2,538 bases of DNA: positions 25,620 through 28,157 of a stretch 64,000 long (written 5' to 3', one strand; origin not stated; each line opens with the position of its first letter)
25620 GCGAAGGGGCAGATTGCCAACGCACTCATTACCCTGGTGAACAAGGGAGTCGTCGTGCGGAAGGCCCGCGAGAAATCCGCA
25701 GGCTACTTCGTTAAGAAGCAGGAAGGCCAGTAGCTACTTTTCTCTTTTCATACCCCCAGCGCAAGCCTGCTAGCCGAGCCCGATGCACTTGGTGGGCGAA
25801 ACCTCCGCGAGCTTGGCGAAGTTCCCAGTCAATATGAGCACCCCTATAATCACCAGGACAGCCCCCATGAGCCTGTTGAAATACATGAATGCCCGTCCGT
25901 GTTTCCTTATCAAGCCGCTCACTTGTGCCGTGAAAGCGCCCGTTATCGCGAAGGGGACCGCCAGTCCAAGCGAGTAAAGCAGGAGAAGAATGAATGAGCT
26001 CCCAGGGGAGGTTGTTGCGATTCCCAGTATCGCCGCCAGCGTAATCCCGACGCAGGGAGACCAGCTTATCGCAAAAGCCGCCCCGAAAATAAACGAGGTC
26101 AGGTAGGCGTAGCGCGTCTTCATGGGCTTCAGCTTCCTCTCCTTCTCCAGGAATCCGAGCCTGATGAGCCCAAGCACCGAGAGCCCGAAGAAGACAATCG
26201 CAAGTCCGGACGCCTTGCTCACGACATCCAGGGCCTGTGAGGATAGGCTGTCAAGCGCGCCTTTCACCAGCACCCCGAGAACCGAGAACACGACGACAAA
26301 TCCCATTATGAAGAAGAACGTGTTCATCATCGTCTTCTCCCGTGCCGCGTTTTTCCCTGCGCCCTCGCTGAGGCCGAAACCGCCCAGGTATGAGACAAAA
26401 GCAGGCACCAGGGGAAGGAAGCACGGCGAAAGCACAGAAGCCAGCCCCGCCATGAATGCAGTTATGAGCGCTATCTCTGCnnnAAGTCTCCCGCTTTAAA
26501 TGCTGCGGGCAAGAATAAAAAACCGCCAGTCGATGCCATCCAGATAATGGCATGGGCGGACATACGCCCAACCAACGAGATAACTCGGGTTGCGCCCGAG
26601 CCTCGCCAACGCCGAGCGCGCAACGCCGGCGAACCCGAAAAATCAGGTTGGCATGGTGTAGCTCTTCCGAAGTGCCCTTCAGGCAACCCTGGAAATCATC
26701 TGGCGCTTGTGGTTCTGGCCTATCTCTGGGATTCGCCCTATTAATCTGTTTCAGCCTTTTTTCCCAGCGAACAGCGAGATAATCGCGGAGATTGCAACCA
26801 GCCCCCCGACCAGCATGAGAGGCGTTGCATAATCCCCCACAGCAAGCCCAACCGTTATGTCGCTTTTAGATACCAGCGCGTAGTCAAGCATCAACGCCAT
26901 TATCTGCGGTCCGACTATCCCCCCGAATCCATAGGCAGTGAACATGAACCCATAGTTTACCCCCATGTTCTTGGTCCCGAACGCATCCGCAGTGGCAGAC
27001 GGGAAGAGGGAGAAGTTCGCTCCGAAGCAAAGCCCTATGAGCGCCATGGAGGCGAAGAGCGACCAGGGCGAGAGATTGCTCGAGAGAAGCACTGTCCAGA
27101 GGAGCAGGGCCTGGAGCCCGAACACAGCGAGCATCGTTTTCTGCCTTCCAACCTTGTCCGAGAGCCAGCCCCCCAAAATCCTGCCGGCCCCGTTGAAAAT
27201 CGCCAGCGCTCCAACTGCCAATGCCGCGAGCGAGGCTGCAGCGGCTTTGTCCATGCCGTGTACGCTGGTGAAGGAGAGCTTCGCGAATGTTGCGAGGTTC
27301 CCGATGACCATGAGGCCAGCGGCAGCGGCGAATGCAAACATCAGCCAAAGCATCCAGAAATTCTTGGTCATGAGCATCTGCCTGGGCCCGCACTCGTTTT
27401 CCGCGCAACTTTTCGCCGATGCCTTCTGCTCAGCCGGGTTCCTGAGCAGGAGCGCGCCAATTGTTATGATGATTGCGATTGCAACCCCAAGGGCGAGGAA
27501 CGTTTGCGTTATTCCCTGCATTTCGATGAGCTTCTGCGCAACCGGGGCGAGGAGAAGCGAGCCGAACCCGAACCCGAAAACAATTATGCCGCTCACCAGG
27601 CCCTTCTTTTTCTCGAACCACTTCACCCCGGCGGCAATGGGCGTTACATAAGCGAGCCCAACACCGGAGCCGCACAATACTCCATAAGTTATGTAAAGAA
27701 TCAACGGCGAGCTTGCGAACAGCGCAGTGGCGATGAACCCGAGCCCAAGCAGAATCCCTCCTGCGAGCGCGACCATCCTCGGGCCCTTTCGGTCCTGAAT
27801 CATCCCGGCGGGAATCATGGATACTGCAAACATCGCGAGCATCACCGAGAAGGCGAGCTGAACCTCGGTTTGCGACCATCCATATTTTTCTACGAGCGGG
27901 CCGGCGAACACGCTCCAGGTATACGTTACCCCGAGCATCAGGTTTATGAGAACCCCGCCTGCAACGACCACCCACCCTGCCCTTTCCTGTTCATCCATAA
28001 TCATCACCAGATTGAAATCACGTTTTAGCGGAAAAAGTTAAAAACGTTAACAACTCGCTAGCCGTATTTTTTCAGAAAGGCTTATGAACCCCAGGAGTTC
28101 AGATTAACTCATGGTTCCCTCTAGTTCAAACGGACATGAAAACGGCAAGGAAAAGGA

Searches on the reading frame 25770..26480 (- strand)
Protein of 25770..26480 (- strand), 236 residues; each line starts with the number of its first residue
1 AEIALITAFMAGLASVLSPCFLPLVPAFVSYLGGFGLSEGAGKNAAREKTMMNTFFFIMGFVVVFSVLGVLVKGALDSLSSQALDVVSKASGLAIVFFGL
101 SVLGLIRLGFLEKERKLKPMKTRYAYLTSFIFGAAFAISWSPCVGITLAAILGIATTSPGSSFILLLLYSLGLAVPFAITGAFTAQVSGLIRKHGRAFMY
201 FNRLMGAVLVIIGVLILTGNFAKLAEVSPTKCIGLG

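Call 3: search_protein_families(library=pfam, proteins=[window:25770-26480:-], max_evalue=0.01)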
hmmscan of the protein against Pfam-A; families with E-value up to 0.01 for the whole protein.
window:25770-26480:- (236 aa): 1 family
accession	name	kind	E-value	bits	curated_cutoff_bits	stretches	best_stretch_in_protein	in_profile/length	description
PF02683.22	DsbD_TM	-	5.6e-14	52.4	27.1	1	4-217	4-215/219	Cytochrome C biogenesis protein transmembrane domain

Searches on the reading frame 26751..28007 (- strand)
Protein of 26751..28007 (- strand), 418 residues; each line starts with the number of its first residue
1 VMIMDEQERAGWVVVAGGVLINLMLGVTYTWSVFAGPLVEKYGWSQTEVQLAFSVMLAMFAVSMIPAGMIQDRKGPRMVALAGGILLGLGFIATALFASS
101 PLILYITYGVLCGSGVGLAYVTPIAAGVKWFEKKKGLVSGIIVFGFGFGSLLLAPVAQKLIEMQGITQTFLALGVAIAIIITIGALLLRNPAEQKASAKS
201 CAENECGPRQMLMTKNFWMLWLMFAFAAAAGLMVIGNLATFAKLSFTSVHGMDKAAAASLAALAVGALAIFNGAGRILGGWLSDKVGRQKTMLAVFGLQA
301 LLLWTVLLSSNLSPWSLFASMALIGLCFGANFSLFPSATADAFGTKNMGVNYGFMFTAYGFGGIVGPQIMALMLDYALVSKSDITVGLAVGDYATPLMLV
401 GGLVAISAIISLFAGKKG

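Call 3: search_protein_families(library=pfam, proteins=[window:26751-28007:-], max_evalue=0.01)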
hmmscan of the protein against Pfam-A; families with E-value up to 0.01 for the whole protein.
window:26751-28007:- (418 aa): 3 families
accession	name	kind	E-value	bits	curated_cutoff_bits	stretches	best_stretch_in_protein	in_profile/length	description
PF07690.21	MFS_1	-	1.6e-42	146.1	33.4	1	24-367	9-347/347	Major Facilitator Superfamily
PF23262.1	NFD4_C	-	2.9e-09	37.5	27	1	204-365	6-159/215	NFD4, C-terminal domain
PF13347.12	MFS_2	-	5.3e-06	25.7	27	1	143-377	143-384/427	MFS/sugar transport protein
